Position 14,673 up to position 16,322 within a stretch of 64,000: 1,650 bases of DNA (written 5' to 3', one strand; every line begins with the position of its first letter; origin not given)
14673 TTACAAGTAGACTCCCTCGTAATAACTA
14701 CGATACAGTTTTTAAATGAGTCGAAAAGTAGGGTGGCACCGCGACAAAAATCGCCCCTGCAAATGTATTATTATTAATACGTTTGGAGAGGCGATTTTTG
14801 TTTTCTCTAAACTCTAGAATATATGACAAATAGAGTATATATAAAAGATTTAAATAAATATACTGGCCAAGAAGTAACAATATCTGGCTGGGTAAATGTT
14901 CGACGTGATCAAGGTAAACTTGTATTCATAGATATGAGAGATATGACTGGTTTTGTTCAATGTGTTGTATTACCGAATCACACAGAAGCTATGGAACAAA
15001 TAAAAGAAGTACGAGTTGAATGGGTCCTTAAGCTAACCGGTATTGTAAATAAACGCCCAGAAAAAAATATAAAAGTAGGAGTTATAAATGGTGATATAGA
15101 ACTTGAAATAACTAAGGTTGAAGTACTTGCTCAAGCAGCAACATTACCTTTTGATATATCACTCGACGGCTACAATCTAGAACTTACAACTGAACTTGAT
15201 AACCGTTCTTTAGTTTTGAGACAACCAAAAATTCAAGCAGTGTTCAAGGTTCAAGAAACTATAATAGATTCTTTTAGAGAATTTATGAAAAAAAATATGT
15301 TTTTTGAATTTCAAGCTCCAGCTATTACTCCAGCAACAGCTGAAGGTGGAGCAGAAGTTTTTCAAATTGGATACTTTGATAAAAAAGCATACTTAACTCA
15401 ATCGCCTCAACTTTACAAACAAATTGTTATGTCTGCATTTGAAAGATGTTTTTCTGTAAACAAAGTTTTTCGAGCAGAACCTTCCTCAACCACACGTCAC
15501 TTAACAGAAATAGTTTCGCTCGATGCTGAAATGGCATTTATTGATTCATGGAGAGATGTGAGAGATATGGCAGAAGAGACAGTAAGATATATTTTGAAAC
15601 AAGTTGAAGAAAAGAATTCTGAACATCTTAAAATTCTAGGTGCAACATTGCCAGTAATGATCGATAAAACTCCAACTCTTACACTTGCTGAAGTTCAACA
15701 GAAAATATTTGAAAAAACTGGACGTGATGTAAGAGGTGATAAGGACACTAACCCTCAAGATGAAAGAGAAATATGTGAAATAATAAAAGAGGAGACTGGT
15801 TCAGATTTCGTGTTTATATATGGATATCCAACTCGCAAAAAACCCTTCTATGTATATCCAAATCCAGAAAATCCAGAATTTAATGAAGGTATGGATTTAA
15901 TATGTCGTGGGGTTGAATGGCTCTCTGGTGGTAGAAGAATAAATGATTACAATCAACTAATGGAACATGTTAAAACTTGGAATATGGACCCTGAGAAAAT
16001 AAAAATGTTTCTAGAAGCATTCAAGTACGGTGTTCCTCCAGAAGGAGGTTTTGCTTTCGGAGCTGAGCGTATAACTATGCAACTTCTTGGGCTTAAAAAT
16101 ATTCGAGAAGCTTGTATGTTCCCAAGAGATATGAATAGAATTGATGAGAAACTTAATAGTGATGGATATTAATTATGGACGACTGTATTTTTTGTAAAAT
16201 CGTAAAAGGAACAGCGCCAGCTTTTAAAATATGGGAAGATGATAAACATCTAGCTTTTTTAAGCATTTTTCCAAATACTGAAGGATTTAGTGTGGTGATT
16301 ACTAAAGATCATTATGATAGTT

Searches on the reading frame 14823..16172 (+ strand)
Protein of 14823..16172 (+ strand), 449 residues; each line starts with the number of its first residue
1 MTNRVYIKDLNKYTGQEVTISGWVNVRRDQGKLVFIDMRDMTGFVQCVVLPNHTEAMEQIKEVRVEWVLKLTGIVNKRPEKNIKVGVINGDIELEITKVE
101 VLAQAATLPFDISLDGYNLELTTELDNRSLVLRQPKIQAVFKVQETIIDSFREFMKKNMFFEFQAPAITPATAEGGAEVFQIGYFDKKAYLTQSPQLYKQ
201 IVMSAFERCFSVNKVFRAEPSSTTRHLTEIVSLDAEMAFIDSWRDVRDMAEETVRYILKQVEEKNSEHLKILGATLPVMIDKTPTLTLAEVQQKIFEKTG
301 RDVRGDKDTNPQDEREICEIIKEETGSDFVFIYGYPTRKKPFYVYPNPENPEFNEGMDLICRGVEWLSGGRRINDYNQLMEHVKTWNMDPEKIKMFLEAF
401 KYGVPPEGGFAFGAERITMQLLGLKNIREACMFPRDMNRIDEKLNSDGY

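Call 86: search_protein_families(library=pfam, proteins=[window:14823-16172:+], max_evalue=0.00001)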
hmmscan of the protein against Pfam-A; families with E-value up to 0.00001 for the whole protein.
window:14823-16172:+ (449 aa): 2 families
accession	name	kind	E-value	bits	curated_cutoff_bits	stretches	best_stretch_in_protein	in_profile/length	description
PF00152.25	tRNA-synt_2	-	5.9e-78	262.5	25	1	122-436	3-307/308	tRNA synthetases class II (D, K and N)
PF01336.31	tRNA_anti-codon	-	3.2e-16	59.5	27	1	18-102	1-75/75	OB-fold nucleic acid binding domain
